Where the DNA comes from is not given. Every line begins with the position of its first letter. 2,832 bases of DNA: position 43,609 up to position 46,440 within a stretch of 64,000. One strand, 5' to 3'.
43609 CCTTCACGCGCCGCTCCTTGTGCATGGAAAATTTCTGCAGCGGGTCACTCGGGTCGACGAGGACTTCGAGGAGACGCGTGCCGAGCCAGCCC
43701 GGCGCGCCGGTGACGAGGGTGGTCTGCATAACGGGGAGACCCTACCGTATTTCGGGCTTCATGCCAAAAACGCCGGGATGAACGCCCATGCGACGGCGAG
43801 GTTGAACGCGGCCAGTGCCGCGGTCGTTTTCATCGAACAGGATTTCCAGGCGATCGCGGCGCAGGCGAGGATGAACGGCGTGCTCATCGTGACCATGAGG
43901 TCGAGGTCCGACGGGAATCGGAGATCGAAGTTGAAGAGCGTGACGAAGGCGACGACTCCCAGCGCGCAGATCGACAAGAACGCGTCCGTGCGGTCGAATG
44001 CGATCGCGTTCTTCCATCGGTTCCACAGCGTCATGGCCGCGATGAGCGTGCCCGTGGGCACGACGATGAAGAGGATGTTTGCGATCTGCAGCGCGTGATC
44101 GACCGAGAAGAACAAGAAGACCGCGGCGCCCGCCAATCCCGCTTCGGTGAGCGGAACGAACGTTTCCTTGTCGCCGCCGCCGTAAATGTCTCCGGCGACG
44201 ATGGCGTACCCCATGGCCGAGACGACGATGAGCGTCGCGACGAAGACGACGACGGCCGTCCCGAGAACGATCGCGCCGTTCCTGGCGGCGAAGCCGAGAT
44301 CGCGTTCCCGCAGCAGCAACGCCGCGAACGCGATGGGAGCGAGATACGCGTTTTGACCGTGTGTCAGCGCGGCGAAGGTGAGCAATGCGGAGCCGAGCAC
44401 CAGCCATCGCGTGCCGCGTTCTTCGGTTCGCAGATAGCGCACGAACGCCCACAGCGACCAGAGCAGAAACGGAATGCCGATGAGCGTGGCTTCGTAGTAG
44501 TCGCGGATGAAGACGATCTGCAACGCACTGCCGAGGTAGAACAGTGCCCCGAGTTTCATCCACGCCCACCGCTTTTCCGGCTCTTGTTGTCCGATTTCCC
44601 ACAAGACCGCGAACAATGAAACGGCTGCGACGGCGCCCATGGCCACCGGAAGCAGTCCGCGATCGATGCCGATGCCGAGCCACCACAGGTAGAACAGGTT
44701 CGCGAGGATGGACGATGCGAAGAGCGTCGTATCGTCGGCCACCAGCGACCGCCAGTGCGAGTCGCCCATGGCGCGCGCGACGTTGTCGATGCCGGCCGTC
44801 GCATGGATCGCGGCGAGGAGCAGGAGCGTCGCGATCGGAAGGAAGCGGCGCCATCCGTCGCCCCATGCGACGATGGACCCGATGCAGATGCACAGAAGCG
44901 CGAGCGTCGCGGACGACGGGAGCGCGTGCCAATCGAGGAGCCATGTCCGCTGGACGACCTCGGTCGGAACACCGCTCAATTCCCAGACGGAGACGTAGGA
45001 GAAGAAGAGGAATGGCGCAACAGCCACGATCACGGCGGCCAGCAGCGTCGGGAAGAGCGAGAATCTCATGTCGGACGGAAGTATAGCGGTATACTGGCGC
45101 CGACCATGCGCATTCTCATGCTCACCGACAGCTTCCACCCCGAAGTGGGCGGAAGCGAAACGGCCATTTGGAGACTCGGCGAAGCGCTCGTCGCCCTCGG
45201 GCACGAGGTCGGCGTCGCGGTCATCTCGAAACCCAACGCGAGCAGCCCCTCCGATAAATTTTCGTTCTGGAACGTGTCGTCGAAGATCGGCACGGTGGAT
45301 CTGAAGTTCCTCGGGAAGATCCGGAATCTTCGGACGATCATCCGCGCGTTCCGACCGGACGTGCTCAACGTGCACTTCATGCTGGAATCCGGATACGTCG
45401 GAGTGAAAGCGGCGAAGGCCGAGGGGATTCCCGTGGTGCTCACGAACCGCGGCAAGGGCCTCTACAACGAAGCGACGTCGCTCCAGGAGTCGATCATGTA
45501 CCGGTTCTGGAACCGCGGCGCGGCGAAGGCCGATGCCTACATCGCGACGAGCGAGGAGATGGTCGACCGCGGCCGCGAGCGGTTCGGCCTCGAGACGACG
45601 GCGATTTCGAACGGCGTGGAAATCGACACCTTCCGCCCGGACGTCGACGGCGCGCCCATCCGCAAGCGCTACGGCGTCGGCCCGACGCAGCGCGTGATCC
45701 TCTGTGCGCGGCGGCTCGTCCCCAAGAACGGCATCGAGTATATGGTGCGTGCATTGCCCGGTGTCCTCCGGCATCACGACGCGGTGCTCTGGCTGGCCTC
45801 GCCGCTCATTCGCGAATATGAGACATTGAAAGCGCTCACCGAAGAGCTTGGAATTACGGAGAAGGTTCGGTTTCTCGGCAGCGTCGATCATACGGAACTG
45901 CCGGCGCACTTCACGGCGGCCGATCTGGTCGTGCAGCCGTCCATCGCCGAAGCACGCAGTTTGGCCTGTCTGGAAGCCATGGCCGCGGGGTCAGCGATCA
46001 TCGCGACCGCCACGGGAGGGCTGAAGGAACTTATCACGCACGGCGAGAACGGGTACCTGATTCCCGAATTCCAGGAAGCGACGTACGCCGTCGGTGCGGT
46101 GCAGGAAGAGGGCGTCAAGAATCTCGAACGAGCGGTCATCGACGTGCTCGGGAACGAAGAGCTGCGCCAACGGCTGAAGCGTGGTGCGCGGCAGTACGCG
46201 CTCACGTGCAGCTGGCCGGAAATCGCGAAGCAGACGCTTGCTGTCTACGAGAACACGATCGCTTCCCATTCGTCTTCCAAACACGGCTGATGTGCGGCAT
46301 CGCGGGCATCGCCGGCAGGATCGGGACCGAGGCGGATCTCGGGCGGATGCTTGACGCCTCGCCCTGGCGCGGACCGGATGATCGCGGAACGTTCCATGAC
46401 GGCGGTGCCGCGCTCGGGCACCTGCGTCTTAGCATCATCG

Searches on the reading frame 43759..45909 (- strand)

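Call 17: search_protein_families(library=pfam, proteins=[window:43759-45909:-], max_evalue=0.01)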
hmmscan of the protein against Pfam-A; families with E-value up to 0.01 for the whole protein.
window:43759-45909:- (716 aa): 0 families

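Call 80: search_protein_families(library=pfam, proteins=[window:43759-45909:-], max_evalue=5)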
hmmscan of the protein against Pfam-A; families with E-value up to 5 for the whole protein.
window:43759-45909:- (716 aa): 1 family
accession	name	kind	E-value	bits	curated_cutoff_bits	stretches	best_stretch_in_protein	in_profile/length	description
PF19395.4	DUF5970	-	0.092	13.8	25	1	581-628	28-73/77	Family of unknown function (DUF5970)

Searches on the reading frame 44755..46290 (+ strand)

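Call 17: search_protein_families(library=pfam, proteins=[window:44755-46290:+], max_evalue=0.01)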
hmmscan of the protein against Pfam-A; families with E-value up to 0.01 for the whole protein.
window:44755-46290:+ (511 aa): 7 families
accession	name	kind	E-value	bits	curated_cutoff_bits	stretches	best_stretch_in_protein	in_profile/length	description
PF00534.26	Glycos_transf_1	-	7.4e-32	110.7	26.4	1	302-480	5-171/172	Glycosyl transferases group 1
PF13692.12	Glyco_trans_1_4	-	2.3e-27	96.5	27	1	313-443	2-131/142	Glycosyl transferases group 1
PF13439.12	Glyco_transf_4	-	3.5e-21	76.4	28.5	1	131-291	1-169/170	Glycosyltransferase Family 4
PF13579.12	Glyco_trans_4_4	-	7.5e-17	62.6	29.7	1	132-279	1-147/158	Glycosyl transferase 4-like domain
PF13477.12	Glyco_trans_4_2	-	1.2e-10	42.1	23.4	1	144-266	19-139/139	Glycosyl transferase 4-like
PF20706.3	GT4-conflict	-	3.1e-07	30.1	26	1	377-492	270-383/385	Family 4 Glycosyltransferase in conflict systems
PF13524.12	Glyco_trans_1_2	-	0.00083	19.8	25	1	365-479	27-126/144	Glycosyl transferase-like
